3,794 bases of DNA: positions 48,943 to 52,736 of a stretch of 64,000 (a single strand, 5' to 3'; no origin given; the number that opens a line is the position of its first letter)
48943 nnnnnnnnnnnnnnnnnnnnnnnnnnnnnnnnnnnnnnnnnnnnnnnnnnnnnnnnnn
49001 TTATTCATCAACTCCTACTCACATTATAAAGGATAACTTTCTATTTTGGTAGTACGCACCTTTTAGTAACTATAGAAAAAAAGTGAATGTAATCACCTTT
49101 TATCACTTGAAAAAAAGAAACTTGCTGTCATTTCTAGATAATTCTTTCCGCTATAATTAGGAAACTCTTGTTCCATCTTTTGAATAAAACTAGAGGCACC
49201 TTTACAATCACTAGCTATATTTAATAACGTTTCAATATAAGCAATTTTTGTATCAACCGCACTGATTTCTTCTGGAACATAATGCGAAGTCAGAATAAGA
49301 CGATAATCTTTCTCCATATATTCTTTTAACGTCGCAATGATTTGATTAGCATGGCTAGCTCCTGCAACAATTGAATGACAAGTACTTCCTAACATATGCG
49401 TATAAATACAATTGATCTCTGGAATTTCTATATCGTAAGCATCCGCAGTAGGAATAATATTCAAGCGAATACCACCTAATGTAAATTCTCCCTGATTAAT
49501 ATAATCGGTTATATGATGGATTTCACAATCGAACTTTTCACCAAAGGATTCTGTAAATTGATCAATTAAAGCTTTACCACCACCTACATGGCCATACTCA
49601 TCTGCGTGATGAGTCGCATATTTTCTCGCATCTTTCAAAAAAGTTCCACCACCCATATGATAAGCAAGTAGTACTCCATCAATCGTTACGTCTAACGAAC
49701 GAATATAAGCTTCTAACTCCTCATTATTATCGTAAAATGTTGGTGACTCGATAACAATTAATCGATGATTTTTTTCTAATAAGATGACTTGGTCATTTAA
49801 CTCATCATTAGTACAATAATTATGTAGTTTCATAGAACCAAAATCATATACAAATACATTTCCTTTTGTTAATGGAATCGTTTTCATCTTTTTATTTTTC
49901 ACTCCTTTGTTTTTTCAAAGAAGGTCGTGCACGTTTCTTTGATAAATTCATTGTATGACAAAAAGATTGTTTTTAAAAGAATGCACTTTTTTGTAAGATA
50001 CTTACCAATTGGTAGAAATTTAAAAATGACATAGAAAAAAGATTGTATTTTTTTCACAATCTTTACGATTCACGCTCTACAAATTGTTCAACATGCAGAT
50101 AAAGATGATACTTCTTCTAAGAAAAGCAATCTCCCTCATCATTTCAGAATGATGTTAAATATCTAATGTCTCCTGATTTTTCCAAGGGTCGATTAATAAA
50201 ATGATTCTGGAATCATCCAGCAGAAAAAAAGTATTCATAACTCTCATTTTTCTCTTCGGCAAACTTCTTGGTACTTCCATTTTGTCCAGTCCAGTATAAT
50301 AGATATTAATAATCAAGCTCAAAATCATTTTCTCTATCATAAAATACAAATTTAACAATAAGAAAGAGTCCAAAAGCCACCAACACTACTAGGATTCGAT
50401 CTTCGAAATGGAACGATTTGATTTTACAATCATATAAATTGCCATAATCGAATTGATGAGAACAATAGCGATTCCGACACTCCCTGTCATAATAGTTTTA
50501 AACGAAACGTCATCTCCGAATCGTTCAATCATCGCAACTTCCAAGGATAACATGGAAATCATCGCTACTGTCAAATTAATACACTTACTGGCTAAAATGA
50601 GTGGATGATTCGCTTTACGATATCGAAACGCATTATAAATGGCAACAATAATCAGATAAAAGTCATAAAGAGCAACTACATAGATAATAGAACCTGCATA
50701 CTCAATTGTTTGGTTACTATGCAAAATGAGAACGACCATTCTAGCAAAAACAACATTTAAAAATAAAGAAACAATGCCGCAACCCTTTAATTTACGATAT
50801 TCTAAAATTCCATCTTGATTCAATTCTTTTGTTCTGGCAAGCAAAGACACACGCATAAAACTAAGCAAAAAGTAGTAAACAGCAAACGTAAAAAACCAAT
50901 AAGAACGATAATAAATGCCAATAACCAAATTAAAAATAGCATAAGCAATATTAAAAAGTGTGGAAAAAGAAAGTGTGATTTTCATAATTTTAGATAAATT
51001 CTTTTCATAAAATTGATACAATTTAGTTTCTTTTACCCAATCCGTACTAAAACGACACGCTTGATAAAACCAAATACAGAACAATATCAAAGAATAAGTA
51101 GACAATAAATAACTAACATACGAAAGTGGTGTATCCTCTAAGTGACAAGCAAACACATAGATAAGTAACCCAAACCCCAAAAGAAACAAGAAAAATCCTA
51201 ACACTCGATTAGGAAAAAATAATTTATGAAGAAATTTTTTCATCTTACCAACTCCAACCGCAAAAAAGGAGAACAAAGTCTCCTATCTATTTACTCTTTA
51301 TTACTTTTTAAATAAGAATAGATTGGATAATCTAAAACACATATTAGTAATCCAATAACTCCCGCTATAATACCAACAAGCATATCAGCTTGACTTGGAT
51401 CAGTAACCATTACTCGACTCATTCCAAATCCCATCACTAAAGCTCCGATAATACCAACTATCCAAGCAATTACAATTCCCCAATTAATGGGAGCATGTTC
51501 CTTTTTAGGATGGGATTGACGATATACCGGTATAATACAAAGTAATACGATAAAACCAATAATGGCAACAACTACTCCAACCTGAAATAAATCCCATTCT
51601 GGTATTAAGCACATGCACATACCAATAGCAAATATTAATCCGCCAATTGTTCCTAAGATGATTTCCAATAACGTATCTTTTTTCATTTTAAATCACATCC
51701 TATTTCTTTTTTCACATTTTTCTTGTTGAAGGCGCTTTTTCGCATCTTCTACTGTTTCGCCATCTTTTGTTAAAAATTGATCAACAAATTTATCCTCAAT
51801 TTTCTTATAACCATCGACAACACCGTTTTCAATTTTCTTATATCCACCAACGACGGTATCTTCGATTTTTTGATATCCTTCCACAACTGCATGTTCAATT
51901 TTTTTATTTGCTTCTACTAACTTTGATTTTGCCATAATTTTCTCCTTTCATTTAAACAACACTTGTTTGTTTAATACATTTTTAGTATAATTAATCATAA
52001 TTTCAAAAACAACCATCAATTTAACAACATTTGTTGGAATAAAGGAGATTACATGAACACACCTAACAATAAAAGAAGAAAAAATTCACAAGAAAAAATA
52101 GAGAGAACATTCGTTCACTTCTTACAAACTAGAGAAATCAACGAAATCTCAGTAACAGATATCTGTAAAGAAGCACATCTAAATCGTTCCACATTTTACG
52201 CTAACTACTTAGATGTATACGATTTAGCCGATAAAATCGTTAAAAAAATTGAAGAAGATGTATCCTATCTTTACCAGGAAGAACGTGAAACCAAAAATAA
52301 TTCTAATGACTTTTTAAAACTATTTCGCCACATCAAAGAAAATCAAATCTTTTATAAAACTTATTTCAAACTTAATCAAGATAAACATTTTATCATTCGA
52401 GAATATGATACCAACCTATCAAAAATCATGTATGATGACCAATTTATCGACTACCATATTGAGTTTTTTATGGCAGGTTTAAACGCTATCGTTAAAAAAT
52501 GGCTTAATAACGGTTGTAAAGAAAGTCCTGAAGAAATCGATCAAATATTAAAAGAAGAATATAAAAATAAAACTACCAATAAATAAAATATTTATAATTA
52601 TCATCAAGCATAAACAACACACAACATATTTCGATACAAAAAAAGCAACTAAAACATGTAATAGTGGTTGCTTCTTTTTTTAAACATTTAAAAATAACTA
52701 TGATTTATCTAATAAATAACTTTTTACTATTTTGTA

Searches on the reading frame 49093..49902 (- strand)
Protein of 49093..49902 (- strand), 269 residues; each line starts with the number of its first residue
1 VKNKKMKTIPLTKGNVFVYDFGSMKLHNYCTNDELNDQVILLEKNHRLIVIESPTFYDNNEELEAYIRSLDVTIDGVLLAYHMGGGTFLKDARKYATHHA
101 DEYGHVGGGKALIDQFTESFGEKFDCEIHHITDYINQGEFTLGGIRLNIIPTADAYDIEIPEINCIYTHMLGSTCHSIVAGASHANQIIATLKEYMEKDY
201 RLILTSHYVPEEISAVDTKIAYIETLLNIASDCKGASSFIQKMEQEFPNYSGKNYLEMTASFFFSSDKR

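Call 3: search_protein_families(library=pfam, proteins=[window:49093-49902:-], max_evalue=0.01)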
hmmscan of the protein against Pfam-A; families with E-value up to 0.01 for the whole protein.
window:49093-49902:- (269 aa): 0 families

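Call 4: search_protein_families(library=ncbifam, proteins=[window:49093-49902:-], max_evalue=0.01)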
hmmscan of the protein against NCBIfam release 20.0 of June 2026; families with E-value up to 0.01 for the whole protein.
window:49093-49902:- (269 aa): 1 family
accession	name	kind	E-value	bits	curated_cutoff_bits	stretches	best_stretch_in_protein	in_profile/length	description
NF040580.1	MBL_fold_Vmh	equivalog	0.002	17.5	430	1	186-261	200-278/286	Vmh family MBL fold metallo-hydrolase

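Call 24: find_homologous_proteins(query=window:49093-49887:-, max_evalue=0.001)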
Query window:49093-49887:- (264 aa): 457 proteins with E <= 0.001 among 1021 candidates; the best 120 are listed.
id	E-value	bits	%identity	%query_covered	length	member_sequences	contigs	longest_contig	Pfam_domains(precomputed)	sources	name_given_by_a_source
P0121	7.0e-163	558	93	100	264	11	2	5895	-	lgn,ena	-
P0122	1.2e-134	466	77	100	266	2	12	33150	-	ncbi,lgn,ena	-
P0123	2.0e-120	419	71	98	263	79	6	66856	-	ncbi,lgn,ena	-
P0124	4.5e-120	418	71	98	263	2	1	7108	-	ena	-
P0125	3.2e-119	415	71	98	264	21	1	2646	-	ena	-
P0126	7.4e-119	414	70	98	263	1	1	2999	-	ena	-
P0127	2.0e-118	413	68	99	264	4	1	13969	-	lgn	-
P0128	2.3e-118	412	70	98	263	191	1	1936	-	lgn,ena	-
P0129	2.4e-118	412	71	99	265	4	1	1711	-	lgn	-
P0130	3.0e-118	412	68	99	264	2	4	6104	-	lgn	-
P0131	3.1e-118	412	70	98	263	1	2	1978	-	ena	-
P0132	3.4e-118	412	70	99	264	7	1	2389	-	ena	-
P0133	3.5e-118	412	70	98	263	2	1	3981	-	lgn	-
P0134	3.8e-118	412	69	99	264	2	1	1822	-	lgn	-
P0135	4.2e-118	411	68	99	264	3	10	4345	-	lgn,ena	-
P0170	4.8e-115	401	69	98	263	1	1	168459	-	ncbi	-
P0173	8.1e-115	401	67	98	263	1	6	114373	-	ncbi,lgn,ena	-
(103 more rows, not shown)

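Call 25: find_encoding_contigs(protein=P0170, flank=6000, max_places=3)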
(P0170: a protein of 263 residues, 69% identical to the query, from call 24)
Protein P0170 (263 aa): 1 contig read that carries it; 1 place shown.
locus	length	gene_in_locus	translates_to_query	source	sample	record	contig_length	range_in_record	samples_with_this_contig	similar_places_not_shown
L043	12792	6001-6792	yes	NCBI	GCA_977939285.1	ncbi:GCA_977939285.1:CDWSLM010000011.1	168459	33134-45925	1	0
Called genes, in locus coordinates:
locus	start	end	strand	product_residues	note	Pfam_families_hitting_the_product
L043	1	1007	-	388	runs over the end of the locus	PF25198:Spore_GerAC_N, PF05504:Spore_GerAC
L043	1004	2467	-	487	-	PF03323:GerA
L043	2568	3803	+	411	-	PF05958:tRNA_U5-meth_tr, PF01209:Ubie_methyltran (weak), PF06325:PrmA (weak), PF03602:Cons_hypoth95, PF05175:MTS, PF09445:Methyltransf_15, PF13649:Methyltransf_25, PF13847:Methyltransf_31, +1 more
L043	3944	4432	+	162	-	PF04073:tRNA_edit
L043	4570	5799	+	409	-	PF01757:Acyl_transf_3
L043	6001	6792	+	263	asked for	-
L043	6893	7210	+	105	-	PF01638:HxlR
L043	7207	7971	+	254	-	PF01661:Macro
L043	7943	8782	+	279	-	PF02146:SIR2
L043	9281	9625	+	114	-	-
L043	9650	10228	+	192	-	PF00440:TetR_N (weak), PF14278:TetR_C_8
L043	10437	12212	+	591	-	PF00664:ABC_membrane, PF02463:SMC_N (weak), PF00005:ABC_tran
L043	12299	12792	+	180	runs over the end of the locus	PF03352:Adenine_glyco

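Call 26: find_encoding_contigs(protein=P0173, flank=6000, max_places=3)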
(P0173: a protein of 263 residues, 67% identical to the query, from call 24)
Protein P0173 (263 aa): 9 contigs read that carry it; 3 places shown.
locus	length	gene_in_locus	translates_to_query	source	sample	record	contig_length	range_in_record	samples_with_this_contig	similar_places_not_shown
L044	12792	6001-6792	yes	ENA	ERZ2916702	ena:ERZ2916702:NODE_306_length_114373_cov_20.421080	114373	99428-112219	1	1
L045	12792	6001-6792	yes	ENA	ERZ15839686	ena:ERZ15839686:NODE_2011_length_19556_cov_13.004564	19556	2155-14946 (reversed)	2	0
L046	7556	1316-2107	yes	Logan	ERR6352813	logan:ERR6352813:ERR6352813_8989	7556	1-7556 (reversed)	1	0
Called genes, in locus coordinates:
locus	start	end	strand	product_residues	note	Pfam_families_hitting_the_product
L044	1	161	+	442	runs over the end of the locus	PF08245:Mur_ligase_M, PF08353:MurT_C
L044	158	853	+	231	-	PF07685:GATase_3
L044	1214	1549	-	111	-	PF05154:TM2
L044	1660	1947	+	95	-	PF01381:HTH_3, PF12844:HTH_19 (weak)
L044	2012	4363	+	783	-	PF09364:XFP_N, PF03894:XFP, PF09363:XFP_C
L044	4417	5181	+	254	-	PF13560:HTH_31 (faint), PF01381:HTH_3, PF12844:HTH_19, PF13443:HTH_26 (weak)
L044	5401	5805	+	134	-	-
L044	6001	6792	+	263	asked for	-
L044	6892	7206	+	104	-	PF01638:HxlR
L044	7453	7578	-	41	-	-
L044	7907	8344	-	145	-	-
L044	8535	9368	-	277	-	-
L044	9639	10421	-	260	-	-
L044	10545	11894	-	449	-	-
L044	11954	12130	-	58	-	-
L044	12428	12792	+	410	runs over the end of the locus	PF13240:Zn_Ribbon_1 (weak)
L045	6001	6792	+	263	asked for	-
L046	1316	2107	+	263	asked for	-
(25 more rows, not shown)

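Call 27: find_encoding_contigs(protein=P0123, flank=6000, max_places=4)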
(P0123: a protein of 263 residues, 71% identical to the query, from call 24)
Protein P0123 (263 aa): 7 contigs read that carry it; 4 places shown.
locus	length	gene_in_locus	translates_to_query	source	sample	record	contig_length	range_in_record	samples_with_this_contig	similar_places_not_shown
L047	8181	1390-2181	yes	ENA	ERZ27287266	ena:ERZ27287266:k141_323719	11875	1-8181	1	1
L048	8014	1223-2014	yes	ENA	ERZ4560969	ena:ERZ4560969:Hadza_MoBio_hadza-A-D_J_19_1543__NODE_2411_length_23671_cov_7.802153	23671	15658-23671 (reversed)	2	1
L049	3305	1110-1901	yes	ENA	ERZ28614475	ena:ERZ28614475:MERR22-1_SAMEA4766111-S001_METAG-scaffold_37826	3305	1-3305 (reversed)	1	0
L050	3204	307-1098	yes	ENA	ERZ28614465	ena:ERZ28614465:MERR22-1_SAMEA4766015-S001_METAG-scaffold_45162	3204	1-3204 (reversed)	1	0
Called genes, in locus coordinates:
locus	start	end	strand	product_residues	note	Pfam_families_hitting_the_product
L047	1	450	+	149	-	?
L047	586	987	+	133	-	-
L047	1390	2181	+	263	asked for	-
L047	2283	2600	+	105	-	PF01638:HxlR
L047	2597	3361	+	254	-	PF01661:Macro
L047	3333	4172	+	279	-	PF02146:SIR2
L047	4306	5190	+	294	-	-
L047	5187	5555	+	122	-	-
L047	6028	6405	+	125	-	PF00392:GntR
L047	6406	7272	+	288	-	PF00005:ABC_tran, PF13304:AAA_21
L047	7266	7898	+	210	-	PF13346:ABC2_membrane_5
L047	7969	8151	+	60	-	-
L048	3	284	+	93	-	?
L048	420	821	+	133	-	-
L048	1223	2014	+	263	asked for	-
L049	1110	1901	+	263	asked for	-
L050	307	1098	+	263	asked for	-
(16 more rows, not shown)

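Call 41: predict_structure(alignment_id=A3)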
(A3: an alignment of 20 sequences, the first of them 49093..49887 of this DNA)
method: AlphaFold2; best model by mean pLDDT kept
length: 264 residues; sequences in the alignment: 20
mean_pLDDT: 79.8   pTM: 0.78
mean pLDDT of the five models: 79.8, 78.9, 78.2, 77.3, 73.5
residues with pLDDT >= 90: 98; 70-90: 100; 50-70: 58; < 50: 8
segments of 3 or more residues with pLDDT < 50: 99-103, 262-264
pLDDT, mean of each block of 10 residues (from residue 1): 89 93 79 86 78 71 92 67 75 60 53 58 69 91 84 92 75 81 92 89 78 91 93 92 76 84 41
secondary structure, 60 per line:
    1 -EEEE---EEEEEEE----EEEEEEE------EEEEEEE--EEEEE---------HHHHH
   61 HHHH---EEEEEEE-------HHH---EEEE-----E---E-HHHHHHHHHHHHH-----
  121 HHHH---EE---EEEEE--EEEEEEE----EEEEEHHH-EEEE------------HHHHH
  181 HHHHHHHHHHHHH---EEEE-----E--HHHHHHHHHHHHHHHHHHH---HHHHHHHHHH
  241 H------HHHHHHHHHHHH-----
elements in order: E2-5 E9-15 E20-26 E33-39 E42-46 H56-64 E68-74 E88-91 H103-115 H121-124 E133-137 E140-146 E151-155 E160-163 H176-193 E197-200 H209-227 H231-241 H248-259

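Call 53: search_protein_families(library=padloc, proteins=[window:49093-49887:-], max_evalue=0.001)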
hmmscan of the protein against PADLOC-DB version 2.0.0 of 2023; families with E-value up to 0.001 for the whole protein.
window:49093-49887:- (264 aa): 0 families

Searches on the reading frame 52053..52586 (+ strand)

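Call 3: search_protein_families(library=pfam, proteins=[window:52053-52586:+], max_evalue=0.01)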
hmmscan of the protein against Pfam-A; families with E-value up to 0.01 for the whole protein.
window:52053-52586:+ (177 aa): 2 families
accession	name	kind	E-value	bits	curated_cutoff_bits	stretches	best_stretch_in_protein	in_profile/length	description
PF14278.11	TetR_C_8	-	4.8e-11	43.1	26.1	1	86-167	6-98/103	Transcriptional regulator C-terminal region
PF21369.3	STL11_N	-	0.0073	16.8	27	0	19-99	33-111/117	STL11, N-terminal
